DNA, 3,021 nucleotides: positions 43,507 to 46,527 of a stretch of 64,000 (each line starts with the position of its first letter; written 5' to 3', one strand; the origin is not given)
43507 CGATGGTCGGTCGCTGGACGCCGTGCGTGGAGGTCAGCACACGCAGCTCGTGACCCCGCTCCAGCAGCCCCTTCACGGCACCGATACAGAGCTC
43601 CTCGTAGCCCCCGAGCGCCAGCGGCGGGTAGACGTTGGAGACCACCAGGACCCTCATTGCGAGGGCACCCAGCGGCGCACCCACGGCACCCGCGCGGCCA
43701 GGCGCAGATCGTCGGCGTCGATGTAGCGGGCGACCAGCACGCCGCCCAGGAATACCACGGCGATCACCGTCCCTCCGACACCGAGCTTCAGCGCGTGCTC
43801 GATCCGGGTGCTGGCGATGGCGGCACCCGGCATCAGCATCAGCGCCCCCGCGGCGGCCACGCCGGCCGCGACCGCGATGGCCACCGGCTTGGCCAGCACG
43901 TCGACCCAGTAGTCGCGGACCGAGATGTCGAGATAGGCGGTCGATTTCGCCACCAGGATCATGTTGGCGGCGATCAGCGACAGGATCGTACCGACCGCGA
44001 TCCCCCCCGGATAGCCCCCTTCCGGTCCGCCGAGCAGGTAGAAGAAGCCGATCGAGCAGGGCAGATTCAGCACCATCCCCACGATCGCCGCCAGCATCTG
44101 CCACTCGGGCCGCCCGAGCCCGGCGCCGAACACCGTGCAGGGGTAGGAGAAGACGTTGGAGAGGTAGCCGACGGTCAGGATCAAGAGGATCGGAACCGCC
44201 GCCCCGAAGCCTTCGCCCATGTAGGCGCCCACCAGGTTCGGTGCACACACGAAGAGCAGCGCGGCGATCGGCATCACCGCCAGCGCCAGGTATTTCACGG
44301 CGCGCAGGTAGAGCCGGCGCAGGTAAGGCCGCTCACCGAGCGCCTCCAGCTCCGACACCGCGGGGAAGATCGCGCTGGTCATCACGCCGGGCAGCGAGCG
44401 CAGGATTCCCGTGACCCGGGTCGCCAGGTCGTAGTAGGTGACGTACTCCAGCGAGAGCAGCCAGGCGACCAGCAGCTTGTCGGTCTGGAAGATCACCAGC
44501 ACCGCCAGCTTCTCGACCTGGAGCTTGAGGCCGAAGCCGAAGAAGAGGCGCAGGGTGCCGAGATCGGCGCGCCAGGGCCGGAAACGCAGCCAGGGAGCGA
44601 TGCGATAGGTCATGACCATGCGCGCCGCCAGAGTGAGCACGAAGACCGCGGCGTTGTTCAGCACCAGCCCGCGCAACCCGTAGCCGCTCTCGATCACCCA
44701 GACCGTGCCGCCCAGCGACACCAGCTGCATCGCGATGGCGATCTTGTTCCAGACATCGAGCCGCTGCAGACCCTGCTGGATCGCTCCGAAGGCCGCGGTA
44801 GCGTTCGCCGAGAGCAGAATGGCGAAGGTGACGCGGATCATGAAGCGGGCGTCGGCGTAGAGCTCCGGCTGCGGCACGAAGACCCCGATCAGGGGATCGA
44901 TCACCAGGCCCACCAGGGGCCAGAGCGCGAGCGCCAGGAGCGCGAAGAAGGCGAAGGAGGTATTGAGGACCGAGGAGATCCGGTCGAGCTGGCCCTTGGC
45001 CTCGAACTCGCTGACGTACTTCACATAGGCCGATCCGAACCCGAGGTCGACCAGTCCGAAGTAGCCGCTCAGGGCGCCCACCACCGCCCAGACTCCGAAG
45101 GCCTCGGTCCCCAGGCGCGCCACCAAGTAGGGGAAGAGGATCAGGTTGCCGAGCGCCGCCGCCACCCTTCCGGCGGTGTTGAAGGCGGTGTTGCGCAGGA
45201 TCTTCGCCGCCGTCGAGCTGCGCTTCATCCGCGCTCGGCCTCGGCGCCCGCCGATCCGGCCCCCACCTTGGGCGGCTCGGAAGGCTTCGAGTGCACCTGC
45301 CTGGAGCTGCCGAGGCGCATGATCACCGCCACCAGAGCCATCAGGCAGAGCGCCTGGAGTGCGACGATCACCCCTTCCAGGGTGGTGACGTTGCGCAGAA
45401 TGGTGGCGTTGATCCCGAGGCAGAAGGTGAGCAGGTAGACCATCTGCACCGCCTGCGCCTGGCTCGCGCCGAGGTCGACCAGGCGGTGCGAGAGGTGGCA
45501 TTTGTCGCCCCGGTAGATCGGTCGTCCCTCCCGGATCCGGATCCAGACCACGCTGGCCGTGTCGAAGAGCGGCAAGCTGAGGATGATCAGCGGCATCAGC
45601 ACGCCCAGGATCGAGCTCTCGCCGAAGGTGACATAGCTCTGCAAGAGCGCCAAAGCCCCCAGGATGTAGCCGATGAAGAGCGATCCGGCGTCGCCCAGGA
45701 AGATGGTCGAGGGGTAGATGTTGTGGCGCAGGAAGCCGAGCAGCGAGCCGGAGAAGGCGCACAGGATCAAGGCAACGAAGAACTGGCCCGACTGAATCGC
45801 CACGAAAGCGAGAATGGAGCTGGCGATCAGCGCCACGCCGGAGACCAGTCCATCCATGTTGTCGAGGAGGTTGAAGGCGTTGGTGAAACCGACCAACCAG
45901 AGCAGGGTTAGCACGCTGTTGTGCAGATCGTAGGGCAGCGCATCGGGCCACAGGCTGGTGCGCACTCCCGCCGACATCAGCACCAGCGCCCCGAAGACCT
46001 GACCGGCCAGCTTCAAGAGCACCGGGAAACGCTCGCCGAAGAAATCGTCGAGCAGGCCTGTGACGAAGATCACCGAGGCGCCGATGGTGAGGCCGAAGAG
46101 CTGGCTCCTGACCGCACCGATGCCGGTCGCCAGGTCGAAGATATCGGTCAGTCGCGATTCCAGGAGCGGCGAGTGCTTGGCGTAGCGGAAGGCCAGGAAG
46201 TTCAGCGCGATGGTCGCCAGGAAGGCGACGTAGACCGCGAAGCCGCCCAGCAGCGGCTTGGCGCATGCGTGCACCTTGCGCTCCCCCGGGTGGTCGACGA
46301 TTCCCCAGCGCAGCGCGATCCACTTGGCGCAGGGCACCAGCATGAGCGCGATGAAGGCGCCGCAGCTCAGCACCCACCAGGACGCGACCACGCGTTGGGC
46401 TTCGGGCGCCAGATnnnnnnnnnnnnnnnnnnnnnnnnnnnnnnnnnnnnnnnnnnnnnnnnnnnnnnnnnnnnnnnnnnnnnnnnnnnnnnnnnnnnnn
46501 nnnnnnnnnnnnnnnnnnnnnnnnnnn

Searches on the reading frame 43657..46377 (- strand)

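Call 30: search_protein_families(library=pfam, proteins=[window:43657-46377:-], max_evalue=0.00001)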
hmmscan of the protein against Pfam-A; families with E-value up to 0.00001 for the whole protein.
window:43657-46377:- (907 aa): 3 families
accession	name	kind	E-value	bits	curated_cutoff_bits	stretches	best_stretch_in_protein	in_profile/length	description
PF13440.11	Polysacc_synt_3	-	9.4e-19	68.2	23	1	419-728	2-292/293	Polysaccharide biosynthesis protein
PF01943.22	Polysacc_synt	-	4.4e-16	59.6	28.2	1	393-677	1-273/274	Polysaccharide biosynthesis protein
PF01554.23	MatE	-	4.4e-10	39.9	24.9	1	622-774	5-158/161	MatE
